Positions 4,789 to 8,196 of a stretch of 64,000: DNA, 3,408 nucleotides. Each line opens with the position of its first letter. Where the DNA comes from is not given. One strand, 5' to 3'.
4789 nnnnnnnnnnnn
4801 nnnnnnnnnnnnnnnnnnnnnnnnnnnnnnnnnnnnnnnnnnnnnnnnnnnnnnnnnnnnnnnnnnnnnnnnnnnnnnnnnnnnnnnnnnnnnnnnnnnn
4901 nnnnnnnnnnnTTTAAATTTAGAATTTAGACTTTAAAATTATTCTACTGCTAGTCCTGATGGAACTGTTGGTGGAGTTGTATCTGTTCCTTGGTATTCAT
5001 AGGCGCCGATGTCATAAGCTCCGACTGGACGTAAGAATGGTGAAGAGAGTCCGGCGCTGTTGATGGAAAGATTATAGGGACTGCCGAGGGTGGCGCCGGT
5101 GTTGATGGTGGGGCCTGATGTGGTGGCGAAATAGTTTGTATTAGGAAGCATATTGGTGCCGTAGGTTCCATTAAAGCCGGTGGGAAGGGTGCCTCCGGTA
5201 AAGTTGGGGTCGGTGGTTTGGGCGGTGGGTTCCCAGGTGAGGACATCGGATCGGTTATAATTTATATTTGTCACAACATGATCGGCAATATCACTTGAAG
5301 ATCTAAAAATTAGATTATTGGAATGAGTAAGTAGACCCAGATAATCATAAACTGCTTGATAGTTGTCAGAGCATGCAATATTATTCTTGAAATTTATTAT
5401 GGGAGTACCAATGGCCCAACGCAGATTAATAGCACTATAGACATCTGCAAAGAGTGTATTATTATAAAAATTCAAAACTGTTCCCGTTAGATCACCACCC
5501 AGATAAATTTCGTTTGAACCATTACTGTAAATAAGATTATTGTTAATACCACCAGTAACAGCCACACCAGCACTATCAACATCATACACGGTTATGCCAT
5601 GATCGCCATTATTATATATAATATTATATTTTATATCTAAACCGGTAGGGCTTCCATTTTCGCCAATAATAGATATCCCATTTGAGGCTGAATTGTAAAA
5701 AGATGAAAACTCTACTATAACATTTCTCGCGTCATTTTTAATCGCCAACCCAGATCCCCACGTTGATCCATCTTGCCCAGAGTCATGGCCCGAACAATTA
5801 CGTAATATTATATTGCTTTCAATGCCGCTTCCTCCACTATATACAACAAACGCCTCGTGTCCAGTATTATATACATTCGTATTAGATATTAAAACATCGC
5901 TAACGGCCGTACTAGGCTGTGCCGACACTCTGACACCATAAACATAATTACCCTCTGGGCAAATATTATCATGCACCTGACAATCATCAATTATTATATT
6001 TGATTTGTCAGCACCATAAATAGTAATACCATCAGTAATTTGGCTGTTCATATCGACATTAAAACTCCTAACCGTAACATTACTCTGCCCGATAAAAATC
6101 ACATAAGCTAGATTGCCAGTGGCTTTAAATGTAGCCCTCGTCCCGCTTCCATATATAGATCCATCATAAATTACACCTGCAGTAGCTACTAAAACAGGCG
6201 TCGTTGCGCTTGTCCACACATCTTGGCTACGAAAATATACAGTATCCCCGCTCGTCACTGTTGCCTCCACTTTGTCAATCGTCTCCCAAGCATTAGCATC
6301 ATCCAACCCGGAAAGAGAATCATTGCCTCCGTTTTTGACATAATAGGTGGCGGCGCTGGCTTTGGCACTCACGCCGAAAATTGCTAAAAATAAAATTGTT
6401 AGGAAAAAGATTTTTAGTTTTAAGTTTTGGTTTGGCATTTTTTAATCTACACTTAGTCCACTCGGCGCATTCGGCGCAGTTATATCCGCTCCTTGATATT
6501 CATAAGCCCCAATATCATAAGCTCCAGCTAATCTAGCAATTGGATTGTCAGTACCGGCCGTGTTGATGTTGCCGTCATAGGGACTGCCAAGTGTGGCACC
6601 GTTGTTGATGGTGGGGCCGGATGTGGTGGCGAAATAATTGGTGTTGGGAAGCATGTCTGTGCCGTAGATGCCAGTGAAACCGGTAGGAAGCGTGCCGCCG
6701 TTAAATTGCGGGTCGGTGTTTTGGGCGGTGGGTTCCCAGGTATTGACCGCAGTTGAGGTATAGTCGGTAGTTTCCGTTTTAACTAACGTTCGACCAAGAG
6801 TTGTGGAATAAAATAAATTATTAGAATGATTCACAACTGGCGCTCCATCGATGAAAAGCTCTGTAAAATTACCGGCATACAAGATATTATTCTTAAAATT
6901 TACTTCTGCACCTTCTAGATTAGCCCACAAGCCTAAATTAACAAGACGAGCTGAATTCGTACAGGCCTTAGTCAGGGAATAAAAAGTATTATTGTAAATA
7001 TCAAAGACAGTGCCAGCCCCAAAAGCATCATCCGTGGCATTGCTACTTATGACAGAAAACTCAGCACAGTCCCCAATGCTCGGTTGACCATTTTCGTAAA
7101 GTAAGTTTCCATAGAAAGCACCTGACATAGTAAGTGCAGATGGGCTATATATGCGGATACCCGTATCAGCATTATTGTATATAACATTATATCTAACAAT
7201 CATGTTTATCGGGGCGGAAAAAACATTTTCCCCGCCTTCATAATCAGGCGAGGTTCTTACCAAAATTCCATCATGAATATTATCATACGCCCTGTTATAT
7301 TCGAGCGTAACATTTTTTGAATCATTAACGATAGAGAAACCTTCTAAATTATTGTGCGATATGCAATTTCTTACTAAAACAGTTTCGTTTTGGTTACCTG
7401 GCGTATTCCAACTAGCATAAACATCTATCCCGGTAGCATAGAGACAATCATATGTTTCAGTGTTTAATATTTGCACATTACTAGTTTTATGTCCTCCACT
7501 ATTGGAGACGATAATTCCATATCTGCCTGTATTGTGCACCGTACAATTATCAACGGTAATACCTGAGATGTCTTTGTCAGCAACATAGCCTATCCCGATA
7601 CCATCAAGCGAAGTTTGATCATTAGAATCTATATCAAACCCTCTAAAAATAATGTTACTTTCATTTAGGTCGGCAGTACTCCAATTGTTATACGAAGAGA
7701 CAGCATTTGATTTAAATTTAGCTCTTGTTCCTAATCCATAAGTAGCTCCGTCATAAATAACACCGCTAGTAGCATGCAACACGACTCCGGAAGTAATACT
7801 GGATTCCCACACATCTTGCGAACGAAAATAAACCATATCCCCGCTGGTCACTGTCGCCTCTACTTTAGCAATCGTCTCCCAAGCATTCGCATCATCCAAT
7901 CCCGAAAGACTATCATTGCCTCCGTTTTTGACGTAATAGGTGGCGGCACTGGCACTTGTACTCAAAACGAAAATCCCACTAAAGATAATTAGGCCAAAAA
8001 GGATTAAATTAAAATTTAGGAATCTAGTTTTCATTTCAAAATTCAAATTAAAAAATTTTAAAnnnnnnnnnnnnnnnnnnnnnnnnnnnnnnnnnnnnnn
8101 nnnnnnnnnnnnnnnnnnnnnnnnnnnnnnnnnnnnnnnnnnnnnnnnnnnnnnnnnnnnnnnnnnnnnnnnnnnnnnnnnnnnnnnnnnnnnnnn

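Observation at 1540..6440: Mosaic near-identical nucleotide blocks among paralogs imply segmental gene conversion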

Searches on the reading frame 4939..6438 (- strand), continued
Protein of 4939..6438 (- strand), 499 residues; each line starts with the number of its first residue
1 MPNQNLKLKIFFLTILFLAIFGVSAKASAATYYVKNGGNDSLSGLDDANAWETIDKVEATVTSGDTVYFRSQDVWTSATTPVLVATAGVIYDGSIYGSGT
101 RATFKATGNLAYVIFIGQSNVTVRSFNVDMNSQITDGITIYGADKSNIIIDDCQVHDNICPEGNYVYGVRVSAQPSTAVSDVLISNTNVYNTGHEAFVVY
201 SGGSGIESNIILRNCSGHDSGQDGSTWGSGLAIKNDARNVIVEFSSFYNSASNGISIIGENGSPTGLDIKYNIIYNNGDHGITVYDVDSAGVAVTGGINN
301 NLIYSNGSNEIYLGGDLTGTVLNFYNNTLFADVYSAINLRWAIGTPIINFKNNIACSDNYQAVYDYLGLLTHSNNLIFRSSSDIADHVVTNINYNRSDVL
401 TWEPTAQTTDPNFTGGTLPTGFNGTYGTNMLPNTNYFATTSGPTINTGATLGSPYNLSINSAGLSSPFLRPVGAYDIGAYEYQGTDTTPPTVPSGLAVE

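Call 44: find_encoding_contigs(protein=P0009, flank=10000, max_places=3)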
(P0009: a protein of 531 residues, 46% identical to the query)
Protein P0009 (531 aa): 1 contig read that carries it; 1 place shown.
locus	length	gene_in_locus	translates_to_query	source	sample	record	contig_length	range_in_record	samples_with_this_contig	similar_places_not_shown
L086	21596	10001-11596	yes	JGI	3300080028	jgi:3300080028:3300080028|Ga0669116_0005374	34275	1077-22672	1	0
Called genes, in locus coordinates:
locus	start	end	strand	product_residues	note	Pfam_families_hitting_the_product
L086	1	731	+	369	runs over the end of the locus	PF01041:DegT_DnrJ_EryC1, PF01212:Beta_elim_lyase (weak)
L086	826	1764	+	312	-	PF22882:GT-D-like (weak)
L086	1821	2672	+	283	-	PF01522:Polysacc_deac_1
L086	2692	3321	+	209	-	PF00132:Hexapep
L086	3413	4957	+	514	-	PF01943:Polysacc_synt, PF13440:Polysacc_synt_3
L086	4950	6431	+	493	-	PF04932:Wzy_C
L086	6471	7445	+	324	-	PF00535:Glycos_transf_2, PF10111:Glyco_tranf_2_2, PF13641:Glyco_tranf_2_3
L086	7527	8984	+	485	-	PF03062:MBOAT, PF13813:MBOAT_2 (weak)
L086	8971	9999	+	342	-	-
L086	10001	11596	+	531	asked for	-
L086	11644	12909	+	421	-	-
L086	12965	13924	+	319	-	PF13579:Glyco_trans_4_4 (faint), PF13439:Glyco_transf_4, PF13477:Glyco_trans_4_2 (faint), PF00534:Glycos_transf_1, PF13692:Glyco_trans_1_4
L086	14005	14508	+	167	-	PF08660:Alg14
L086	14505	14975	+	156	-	PF04101:Glyco_tran_28_C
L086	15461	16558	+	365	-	PF01408:GFO_IDH_MocA, PF02894:GFO_IDH_MocA_C, PF22725:GFO_IDH_MocA_C3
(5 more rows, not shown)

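Call 45: find_encoding_contigs(protein=P0008, flank=10000, max_places=3)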
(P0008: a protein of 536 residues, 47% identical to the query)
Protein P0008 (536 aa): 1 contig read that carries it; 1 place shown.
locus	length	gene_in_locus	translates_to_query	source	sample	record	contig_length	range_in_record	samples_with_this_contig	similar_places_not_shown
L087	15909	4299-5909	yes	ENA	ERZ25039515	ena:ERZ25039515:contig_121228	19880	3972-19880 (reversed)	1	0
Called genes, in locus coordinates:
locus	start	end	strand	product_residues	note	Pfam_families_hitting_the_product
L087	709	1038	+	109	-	-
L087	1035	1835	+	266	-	PF04932:Wzy_C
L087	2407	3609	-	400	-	PF01041:DegT_DnrJ_EryC1 (faint)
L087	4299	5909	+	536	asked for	PF13229:Beta_helix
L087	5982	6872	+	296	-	PF01522:Polysacc_deac_1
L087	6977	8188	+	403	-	-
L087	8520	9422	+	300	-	PF05050:Methyltransf_21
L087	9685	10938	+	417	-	-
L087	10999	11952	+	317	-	PF13439:Glyco_transf_4, PF13579:Glyco_trans_4_4 (weak), PF13477:Glyco_trans_4_2 (faint), PF00534:Glycos_transf_1, PF13692:Glyco_trans_1_4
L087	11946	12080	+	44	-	-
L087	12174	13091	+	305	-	PF02522:Antibiotic_NAT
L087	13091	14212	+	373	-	-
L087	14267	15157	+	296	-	PF13489:Methyltransf_23, PF07021:MetW (weak), PF08003:Methyltransf_9, PF13847:Methyltransf_31, PF08241:Methyltransf_11, PF08242:Methyltransf_12, PF13649:Methyltransf_25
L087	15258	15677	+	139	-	PF04007:DUF354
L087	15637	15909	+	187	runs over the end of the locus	PF04007:DUF354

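Call 47: search_solved_structures(query=A2, max_evalue=0.01)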
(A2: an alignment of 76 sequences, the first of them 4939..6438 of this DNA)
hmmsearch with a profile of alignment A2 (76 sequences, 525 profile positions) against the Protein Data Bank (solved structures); distinct sequences matched with E-value up to 0.01: 3.
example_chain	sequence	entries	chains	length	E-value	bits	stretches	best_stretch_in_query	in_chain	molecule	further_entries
5olq_A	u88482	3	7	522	1.8e-05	26.8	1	25-89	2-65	Rhamnogalacturonan lyase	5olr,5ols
8xfq_A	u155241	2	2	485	0.0053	18.6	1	185-310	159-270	mannuronan 5-epimerase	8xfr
8ja4_A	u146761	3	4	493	0.0058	18.5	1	185-310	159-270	mannuronan 5-epimerase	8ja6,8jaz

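Call 53: predict_structure(alignment_id=A2)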
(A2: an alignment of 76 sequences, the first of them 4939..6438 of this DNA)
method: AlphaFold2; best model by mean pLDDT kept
length: 499 residues; sequences in the alignment: 76
mean_pLDDT: 93.3   pTM: 0.90
mean pLDDT of the five models: 93.3, 92.9, 92.4, 92.4, 92.2
residues with pLDDT >= 90: 428; 70-90: 38; 50-70: 28; < 50: 5
segments of 3 or more residues with pLDDT < 50: 1-3
pLDDT, mean of each block of 10 residues (from residue 1): 60 75 62 98 98 98 98 97 98 98 98 98 99 98 98 98 94 97 99 97 95 98 86 97 98 96 97 98 89 96 97 96 98 92 94 97 96 98 97 97 98 95 96 96 96 95 94 93 67 61
secondary structure, 60 per line:
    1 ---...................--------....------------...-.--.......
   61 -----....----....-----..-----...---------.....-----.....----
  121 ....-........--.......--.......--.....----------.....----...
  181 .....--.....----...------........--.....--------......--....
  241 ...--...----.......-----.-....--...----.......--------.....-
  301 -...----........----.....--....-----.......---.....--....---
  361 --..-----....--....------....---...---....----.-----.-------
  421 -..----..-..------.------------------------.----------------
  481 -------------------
elements in order: H4-22 E31-34 H54-60 E66-69 E74-77 E90-92 E102-106 E112-116 E121-124 E126-133 E136-142 E145-151 E154-158 E169-173 E178-185 E188-192 E197-199 E206-213 E216-220 E229-234 E237-243 E246-248 E253-259 E267-270 E273-275 E280-286 E295-299 E302-304 E309-316 E321-325 E328-331 E337-343 E347-351 E354-357 E370-373 E376-379 E386-389 E393-395 H399-402

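Call 55: fold_search(model_id=the predicted structure, library=pdb)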
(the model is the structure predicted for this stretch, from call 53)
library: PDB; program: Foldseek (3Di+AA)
matches with E <= 10: 438; with E <= 0.001: 51
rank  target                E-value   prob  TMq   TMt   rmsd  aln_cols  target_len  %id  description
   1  5gqc_A                7.4e-09  1.00  0.53  0.47   8.1       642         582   14  Crystal structure of lacto-N-biosidase LnbX from Bifidobacterium longum subsp. longum, ligand-free form (released 2017-04-19)
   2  1ru4                  9.7e-09  1.00  0.51  0.61   8.8       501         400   14  Crystal structure of pectate lyase Pel9A (released 2004-04-13)
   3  5gqc_D                1.3e-08  1.00  0.55  0.48   8.3       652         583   14  Crystal structure of lacto-N-biosidase LnbX from Bifidobacterium longum subsp. longum, ligand-free form (released 2017-04-19)
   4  7v6m_A                1.5e-08  1.00  0.47  0.42  10.9       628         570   14  Crystal structure of lacto-N-biosidase TnX from Tynzenella nexilis, lacto-N-biose complex (released 2022-02-09)
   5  5olr_A                3.3e-08  1.00  0.36  0.41  11.8       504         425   16  Rhamnogalacturonan lyase (released 2017-11-29)
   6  5olr_C                5.0e-08  1.00  0.37  0.42  11.6       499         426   16  Rhamnogalacturonan lyase (released 2017-11-29)
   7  7v6i_A                5.7e-08  1.00  0.60  0.51   6.4       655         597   12  Crystal structure of lacto-N-biosidase BsaX from Bifidobacterium saguini, lacto-N-biose complex (released 2022-02-09)
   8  5olq_C                6.0e-08  1.00  0.39  0.44  11.6       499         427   16  Rhamnogalacturonan lyase (released 2017-11-29)
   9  5olq_A                6.6e-08  1.00  0.40  0.45  10.9       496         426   16  Rhamnogalacturonan lyase (released 2017-11-29)
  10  2pyg_B                2.2e-07  1.00  0.41  0.53   8.3       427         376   14  Azotobacter vinelandii Mannuronan C-5 epimerase AlgE4 A-module (released 2008-05-27)
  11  2pyh_B                1.6e-06  1.00  0.43  0.55   7.4       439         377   14  Azotobacter vinelandii Mannuronan C-5 epimerase AlgE4 A-module complexed with mannuronan trisaccharide (released 2008-05-27)
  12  3vst_A                2.2e-06  1.00  0.43  0.34   9.3       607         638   10  The complex structure of XylC with Tris (released 2013-02-27)
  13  6kqs_A                3.3e-06  1.00  0.38  0.32  10.1       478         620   11  Crystal Structure of GH136 lacto-N-biosidase from Eubacterium ramulus - selenomethionine derivative (released 2020-06-10)
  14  2pyh_A                4.5e-06  1.00  0.44  0.57   7.2       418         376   12  Azotobacter vinelandii Mannuronan C-5 epimerase AlgE4 A-module complexed with mannuronan trisaccharide (released 2008-05-27)
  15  2pyg_A                9.9e-06  1.00  0.44  0.58   8.1       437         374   12  Azotobacter vinelandii Mannuronan C-5 epimerase AlgE4 A-module (released 2008-05-27)
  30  7w1c_B                2.9e-04  1.00  0.28  0.23  11.5       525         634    8  Crystal structure of Klebsiella pneumoniae K1 capsule-specific polysaccharide lyase in a P1 crystal form (released 2022-05-18)
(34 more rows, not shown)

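Call 57: find_encoding_contigs(protein=P0011, flank=10000, max_places=4)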
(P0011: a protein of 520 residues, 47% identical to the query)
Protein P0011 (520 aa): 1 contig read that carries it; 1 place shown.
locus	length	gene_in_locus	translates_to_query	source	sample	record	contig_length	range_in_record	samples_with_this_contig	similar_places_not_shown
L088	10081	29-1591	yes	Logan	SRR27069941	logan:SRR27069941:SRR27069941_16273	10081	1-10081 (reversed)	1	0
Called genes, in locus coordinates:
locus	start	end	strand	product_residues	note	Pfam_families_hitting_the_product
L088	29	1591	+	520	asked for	-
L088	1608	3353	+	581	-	-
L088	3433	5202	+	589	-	PF13229:Beta_helix (weak)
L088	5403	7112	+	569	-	-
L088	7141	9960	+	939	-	PF13385:Laminin_G_3 (weak)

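Call 58: find_encoding_contigs(protein=P0059, flank=10000, max_places=4)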
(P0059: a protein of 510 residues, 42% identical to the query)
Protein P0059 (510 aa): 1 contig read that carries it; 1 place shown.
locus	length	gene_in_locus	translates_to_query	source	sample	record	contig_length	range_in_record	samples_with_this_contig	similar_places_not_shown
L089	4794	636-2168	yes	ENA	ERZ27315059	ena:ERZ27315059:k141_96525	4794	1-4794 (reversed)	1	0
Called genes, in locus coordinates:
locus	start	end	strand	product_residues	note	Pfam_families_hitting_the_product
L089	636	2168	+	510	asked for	-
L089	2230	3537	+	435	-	-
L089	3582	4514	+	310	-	PF13439:Glyco_transf_4, PF13579:Glyco_trans_4_4 (weak), PF00534:Glycos_transf_1, PF13692:Glyco_trans_1_4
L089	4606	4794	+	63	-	?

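Call 75: find_encoding_contigs(protein=P0007, flank=10000, max_places=10)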
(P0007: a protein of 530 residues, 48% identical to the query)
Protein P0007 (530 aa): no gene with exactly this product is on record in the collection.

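Call 76: find_encoding_contigs(protein=P0021, flank=10000, max_places=10)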
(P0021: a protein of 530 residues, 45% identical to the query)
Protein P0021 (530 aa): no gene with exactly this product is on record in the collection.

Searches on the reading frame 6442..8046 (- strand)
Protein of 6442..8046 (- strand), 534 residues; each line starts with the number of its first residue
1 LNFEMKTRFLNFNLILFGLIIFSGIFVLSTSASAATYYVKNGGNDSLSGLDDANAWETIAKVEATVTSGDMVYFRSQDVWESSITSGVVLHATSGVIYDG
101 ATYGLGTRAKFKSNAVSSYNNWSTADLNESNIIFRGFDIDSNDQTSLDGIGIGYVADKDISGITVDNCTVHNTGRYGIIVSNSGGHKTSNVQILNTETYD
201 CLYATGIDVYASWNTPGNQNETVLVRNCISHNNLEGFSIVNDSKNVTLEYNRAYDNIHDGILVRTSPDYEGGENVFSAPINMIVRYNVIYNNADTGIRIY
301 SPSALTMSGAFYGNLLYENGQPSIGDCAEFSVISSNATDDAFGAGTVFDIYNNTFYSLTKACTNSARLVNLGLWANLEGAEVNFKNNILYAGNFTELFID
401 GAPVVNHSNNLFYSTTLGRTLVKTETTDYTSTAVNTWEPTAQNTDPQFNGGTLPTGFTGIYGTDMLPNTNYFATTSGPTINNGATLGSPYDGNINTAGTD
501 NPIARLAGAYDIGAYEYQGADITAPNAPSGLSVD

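Call 9: search_protein_families(library=pfam, proteins=[window:6442-8046:-], max_evalue=0.01)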
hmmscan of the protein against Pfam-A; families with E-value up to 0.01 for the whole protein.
window:6442-8046:- (534 aa): 1 family
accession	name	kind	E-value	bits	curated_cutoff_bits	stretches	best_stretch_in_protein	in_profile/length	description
PF13229.12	Beta_helix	-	1.2e-11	45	25.9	2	161-320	9-138/158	Right handed beta helix region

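Call 10: search_protein_families(library=ncbifam, proteins=[window:6442-8046:-], max_evalue=0.01)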
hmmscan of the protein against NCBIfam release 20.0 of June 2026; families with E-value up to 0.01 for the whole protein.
window:6442-8046:- (534 aa): 1 family
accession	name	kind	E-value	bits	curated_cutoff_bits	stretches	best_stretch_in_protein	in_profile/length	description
TIGR03804.1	para_beta_helix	repeat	0.00089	18.9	19.45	0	240-266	4-29/44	parallel beta-helix repeat protein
